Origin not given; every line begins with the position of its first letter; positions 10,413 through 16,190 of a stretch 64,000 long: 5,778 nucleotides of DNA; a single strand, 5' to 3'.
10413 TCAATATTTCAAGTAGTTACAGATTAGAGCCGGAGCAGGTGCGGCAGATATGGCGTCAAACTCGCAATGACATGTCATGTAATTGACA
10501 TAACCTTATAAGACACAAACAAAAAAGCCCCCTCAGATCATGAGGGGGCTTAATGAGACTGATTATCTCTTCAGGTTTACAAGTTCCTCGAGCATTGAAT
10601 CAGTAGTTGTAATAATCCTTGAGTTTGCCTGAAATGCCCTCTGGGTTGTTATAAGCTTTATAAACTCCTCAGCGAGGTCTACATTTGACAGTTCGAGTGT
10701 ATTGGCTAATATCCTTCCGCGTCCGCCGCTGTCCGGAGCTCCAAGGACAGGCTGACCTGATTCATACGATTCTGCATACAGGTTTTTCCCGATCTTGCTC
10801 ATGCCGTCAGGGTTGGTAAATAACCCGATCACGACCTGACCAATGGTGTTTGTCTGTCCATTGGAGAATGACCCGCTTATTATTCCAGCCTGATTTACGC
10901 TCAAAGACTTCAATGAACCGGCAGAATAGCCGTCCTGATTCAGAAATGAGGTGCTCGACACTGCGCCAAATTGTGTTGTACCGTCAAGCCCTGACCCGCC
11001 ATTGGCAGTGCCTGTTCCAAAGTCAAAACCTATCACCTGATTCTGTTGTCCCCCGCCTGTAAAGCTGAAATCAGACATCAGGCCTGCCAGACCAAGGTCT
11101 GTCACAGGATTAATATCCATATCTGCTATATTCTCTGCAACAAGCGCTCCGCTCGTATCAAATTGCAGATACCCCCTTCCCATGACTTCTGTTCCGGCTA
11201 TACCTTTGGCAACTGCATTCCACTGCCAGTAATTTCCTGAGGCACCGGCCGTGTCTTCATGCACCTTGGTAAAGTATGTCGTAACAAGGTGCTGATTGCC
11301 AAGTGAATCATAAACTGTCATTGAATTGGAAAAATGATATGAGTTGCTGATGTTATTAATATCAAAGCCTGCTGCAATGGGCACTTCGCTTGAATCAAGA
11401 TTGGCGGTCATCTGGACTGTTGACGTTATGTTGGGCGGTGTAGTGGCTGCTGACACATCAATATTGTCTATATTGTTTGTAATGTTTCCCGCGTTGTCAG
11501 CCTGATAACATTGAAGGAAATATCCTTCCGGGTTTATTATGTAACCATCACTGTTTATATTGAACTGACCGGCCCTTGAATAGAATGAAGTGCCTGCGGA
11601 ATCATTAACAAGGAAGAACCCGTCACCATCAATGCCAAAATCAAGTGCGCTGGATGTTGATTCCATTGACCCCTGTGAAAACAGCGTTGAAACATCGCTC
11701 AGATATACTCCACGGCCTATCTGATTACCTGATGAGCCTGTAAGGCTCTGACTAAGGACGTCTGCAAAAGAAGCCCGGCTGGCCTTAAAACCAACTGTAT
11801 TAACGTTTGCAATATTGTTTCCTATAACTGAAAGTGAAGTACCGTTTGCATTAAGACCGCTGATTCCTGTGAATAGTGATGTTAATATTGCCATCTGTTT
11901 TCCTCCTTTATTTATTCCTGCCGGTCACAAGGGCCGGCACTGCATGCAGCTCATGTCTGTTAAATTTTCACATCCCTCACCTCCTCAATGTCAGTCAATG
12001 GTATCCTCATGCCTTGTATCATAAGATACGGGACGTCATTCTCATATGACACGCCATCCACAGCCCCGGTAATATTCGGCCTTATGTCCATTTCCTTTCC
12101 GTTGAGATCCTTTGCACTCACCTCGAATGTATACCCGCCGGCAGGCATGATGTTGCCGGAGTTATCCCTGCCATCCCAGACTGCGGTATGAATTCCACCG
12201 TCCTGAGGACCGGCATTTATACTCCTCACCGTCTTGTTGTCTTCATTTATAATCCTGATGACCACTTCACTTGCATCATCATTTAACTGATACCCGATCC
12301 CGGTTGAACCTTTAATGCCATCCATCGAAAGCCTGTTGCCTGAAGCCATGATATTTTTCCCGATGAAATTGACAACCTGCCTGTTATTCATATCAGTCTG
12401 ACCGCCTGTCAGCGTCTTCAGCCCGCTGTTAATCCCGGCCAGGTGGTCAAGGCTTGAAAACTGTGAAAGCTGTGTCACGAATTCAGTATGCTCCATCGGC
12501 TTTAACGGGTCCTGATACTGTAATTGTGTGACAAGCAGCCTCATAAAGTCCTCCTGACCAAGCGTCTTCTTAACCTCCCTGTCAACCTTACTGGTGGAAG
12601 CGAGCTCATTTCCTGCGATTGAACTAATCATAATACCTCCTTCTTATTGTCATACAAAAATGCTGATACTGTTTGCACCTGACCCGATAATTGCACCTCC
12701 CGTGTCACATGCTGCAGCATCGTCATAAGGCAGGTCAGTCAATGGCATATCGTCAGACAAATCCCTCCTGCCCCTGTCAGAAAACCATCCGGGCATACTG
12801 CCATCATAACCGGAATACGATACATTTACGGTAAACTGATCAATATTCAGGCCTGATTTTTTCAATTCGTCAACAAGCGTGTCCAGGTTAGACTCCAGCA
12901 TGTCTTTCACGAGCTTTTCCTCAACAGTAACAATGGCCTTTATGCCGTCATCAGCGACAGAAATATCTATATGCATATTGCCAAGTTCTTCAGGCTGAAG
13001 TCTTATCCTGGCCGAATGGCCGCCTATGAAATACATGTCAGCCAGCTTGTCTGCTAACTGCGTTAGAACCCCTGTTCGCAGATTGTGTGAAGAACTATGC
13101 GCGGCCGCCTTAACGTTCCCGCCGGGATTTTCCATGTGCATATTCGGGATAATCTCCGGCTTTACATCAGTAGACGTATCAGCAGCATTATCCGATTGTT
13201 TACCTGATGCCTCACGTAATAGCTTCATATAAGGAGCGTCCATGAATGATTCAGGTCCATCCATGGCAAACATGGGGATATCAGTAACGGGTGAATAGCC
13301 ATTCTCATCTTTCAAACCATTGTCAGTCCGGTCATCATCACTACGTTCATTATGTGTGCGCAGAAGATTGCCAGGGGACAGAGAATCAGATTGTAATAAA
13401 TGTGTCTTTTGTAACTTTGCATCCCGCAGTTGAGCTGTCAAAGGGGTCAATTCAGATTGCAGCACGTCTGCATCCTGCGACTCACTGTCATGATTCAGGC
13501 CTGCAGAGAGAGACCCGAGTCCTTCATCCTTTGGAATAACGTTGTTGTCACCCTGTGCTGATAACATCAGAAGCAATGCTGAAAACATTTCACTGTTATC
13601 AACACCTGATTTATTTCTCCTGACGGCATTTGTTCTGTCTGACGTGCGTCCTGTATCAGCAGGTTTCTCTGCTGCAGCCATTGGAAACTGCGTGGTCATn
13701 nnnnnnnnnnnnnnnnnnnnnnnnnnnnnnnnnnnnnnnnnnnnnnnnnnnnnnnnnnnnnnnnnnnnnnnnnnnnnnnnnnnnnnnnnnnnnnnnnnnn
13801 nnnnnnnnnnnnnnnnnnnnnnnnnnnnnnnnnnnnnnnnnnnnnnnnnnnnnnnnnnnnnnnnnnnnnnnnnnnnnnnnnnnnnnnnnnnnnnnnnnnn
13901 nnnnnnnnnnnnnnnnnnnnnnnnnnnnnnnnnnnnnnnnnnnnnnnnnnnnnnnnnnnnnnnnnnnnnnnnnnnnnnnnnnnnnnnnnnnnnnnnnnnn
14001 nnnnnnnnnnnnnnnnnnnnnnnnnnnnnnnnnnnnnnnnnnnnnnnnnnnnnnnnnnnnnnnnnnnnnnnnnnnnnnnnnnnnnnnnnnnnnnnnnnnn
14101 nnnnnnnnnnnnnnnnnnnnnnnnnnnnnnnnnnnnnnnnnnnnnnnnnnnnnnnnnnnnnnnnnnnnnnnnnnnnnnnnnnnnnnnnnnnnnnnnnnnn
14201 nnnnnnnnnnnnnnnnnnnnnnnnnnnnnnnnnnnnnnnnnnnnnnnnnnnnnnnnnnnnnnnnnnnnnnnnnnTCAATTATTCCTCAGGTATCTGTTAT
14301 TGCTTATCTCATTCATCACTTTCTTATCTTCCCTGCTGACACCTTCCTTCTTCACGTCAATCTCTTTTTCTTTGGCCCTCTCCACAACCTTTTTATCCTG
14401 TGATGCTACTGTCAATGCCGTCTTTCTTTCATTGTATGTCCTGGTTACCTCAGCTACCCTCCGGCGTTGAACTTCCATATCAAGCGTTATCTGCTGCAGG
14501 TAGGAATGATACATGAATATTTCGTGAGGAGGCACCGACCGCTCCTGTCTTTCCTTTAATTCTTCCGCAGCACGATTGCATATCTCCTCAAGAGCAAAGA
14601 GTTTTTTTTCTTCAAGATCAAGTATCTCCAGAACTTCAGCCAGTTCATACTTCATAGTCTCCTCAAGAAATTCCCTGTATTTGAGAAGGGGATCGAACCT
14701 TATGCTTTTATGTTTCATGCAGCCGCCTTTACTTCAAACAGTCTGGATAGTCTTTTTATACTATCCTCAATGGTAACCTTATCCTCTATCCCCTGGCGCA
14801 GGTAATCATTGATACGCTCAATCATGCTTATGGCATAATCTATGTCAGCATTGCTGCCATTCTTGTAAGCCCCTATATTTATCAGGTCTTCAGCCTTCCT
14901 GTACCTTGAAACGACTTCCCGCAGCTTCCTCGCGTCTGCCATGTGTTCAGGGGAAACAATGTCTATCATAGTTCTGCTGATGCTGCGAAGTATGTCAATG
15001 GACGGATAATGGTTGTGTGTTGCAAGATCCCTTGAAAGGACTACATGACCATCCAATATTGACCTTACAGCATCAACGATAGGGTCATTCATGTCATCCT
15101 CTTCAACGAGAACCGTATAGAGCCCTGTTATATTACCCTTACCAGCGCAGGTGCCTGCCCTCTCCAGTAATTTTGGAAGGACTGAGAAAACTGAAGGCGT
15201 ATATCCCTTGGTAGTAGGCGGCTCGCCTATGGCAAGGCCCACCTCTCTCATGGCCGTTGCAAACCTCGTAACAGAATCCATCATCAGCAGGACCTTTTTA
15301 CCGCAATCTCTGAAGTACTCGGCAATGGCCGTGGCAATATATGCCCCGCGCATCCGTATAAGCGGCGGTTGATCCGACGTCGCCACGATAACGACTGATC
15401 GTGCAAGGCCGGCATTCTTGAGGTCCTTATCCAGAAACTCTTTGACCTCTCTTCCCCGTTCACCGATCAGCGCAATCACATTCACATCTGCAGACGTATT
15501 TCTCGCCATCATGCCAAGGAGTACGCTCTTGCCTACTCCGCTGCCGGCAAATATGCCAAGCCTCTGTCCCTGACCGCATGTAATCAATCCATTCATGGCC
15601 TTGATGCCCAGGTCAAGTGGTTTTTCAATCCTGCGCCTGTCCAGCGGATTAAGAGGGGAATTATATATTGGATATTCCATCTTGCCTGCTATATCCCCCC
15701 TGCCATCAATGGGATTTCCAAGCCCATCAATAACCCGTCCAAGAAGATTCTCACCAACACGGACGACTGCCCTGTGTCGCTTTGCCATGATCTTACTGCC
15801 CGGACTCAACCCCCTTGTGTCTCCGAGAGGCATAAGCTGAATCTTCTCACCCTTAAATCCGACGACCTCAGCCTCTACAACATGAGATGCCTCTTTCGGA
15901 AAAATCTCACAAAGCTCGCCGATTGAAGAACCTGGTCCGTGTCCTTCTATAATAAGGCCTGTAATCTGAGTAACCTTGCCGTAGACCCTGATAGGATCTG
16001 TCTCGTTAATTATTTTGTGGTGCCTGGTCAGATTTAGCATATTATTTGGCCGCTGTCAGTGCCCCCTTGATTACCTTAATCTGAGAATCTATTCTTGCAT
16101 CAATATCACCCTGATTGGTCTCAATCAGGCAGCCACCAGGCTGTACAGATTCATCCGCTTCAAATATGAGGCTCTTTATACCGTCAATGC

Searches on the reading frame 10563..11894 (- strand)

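Call 8: search_protein_families(library=ncbifam, proteins=[window:10563-11894:-])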
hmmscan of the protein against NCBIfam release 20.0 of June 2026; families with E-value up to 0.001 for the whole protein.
window:10563-11894:- (443 aa): 29 families (the best 25 are shown)
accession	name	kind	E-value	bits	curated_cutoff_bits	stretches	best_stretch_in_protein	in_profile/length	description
NF004238.1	PRK05682.1-1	equivalog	1.3e-114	383.7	400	1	9-442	5-414/414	flagellar hook protein FlgE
TIGR03506.1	FlgEFG_subfam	subfamily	5.1e-98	329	70.25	1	6-424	2-351/351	flagellar hook-basal body complex protein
NF004241.1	PRK05682.1-5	equivalog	3.6e-91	306.5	469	1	5-443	3-446/446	flagellar hook protein FlgE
NF005286.1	PRK06803.1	equivalog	9.3e-89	298.3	467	1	9-440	5-400/402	flagellar hook protein FlgE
NF004240.1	PRK05682.1-4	equivalog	7.8e-82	275.9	472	1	9-435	5-436/443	flagellar hook protein FlgE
NF004242.0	PRK05682.2-1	equivalog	7.9e-79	265.4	365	1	1-443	1-422/422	flagellar hook protein FlgE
TIGR02489.1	flgE_epsilon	equivalog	1.4e-71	242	412.85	2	185-442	480-718/719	flagellar hook protein FlgE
NF009278.1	PRK12636.1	equivalog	1.4e-71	241.2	350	2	327-443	147-263/263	flagellar basal body rod protein FlgG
NF004243.1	PRK05682.2-2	equivalog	7.4e-71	239.4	801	1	1-443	1-420/420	flagellar hook protein FlgE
NF040922.1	flgE_Caulobact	equivalog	5.4e-61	207.1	750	2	282-443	351-505/505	flagellar hook protein FlgE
TIGR02488.1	flgG_G_neg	equivalog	1.4e-57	195.2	252.75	2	6-129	1-136/259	flagellar basal-body rod protein FlgG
NF009279.0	PRK12637.1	equivalog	1.3e-55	188.9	663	2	304-441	336-472/473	flagellar hook protein FlgE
NF009456.0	PRK12816.1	equivalog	1.1e-50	172.7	416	2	329-443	149-264/264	flagellar basal body rod protein FlgG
TIGR02490.1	flgF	equivalog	8e-45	153.1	178.5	1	8-422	2-218/218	flagellar basal-body rod protein FlgF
NF004495.0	PRK05841.1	equivalog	3.7e-31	108.3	857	2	318-443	467-603/603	flagellar hook protein FlgE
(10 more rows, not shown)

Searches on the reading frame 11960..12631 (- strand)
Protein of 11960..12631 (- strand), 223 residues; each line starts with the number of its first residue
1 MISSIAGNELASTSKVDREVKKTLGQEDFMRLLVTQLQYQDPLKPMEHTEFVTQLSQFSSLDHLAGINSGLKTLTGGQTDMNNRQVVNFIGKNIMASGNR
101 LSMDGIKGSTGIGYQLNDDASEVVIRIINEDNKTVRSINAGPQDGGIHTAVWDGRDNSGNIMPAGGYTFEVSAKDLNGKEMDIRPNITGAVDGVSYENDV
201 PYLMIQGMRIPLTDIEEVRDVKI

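Call 8: search_protein_families(library=ncbifam, proteins=[window:11960-12631:-])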
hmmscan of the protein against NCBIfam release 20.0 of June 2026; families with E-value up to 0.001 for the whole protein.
window:11960-12631:- (223 aa): 11 families
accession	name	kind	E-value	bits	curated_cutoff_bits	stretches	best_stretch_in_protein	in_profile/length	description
NF005176.1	PRK06655.1-1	equivalog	1.2e-44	152.7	230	1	25-218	2-196/197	flagellar hook assembly protein FlgD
NF009276.0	PRK12633.1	equivalog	9.1e-33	113.9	383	1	22-200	25-208/234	flagellar basal body rod modification protein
NF009452.0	PRK12812.1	equivalog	6e-30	104.4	258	1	11-222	33-254/289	flagellar basal body rod modification protein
NF009277.0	PRK12634.1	equivalog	1.5e-29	103.7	333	1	10-209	14-210/221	flagellar basal body rod modification protein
NF007197.1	PRK09618.1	equivalog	7.9e-27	93.9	129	1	14-97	15-96/138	flagellar hook assembly protein FlgD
NF009453.0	PRK12813.1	equivalog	1.6e-26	93.2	264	1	26-221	32-222/223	flagellar basal body rod modification protein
NF008875.0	PRK11911.1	equivalog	6.6e-18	65.1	274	1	2-106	4-106/140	flagellar basal body rod modification protein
NF007198.0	PRK09619.1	equivalog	2.1e-16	60.3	267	1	26-208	30-205/218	flagellar hook assembly protein FlgD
NF004670.1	PRK06009.1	equivalog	6.9e-13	49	124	1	26-100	3-74/108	flagellar hook assembly protein FlgD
NF004496.1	PRK05842.1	equivalog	2.1e-11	43.6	250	2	14-61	18-65/271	flagellar hook assembly protein FlgD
NF005278.0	PRK06792.1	equivalog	1.1e-06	28.4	257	1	16-96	43-123/190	flagellar basal body rod modification protein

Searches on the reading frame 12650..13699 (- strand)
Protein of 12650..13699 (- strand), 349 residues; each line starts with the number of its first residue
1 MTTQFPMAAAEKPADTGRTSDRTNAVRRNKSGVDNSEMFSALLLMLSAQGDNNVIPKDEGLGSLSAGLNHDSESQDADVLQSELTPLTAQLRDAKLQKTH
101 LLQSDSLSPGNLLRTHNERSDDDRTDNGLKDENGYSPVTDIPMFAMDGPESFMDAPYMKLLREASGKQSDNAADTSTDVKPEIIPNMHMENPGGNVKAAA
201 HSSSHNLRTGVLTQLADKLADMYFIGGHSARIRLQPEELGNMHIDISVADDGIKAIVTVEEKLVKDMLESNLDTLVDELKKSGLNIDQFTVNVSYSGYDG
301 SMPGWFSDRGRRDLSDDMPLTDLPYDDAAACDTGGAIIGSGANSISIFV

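Call 8: search_protein_families(library=ncbifam, proteins=[window:12650-13699:-])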
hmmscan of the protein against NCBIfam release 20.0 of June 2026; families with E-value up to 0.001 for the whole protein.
window:12650-13699:- (349 aa): 1 family
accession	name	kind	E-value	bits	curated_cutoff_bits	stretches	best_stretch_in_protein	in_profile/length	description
NF007514.1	PRK10118.1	equivalog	5.7e-06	26.1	396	1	191-292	253-355/410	flagellar hook length control protein FliK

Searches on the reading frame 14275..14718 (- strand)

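Call 8: search_protein_families(library=ncbifam, proteins=[window:14275-14718:-])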
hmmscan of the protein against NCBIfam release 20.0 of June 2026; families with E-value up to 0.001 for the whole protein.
window:14275-14718:- (147 aa): 1 family
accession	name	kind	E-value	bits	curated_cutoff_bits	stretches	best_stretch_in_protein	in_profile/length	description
TIGR02473.1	flagell_FliJ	equivalog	6.6e-14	52.5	50.45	1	7-145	3-141/141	flagellar export protein FliJ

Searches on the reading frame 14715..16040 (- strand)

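Call 8: search_protein_families(library=ncbifam, proteins=[window:14715-16040:-])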
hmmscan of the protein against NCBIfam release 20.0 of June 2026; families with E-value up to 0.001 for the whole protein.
window:14715-16040:- (441 aa): 35 families (the best 25 are shown)
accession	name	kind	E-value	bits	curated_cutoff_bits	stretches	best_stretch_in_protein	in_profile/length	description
TIGR03497.1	FliI_clade2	equivalog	1.1e-191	637.3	629.8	1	21-434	1-412/413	flagellar protein export ATPase FliI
TIGR01026.1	fliI_yscN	subfamily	2.9e-186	619.5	379.5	1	13-435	17-439/440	FliI/YscN family ATPase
TIGR03496.1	FliI_clade1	equivalog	9.7e-186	617.5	619.1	1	21-433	1-413/414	flagellar protein export ATPase FliI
TIGR02546.1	III_secr_ATP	equivalog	6.6e-173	575.3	604.75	1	16-435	2-422/423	type III secretion system ATPase SctN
NF005391.0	PRK06936.1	equivalog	1.8e-168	560.9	657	1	8-434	12-437/439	type III secretion system ATPase SctN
TIGR03498.1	FliI_clade3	equivalog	1.5e-166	554.3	587.45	1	21-433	1-416/418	flagellar protein export ATPase FliI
NF006575.0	PRK09099.1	subfamily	1.6e-151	505.1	706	1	12-434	19-440/443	type III secretion system ATPase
NF005295.0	PRK06820.1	equivalog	1.3e-147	492.4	690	1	14-434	24-438/440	EscN/YscN/HrcN family type III secretion system ATPase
NF005535.1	PRK07196.1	equivalog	4.1e-146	487.4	715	1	12-434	12-433/434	flagellar protein export ATPase FliI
NF006290.1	PRK08472.1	equivalog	3.2e-144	481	644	1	5-434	4-432/433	flagellar protein export ATPase FliI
NF005765.0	PRK07594.1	equivalog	5.7e-130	433.9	715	1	13-434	15-430/433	EscN/YscN/HrcN family type III secretion system ATPase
NF006012.0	PRK08149.1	equivalog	1.6e-126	422.7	594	1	22-434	12-429/431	type III secretion system ATPase SctN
NF004578.0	PRK05922.1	equivalog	1.3e-96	324.1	604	1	1-436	1-432/434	type III secretion system ATPase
NF040574.1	T3SS_ATP_VscN2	exception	2.6e-70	237.4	750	1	51-435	36-417/420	type III secretion system ATPase VscN2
TIGR01039.1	atpD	equivalog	2.1e-59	201.5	462.85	1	20-417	2-406/462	F0F1 ATP synthase subunit beta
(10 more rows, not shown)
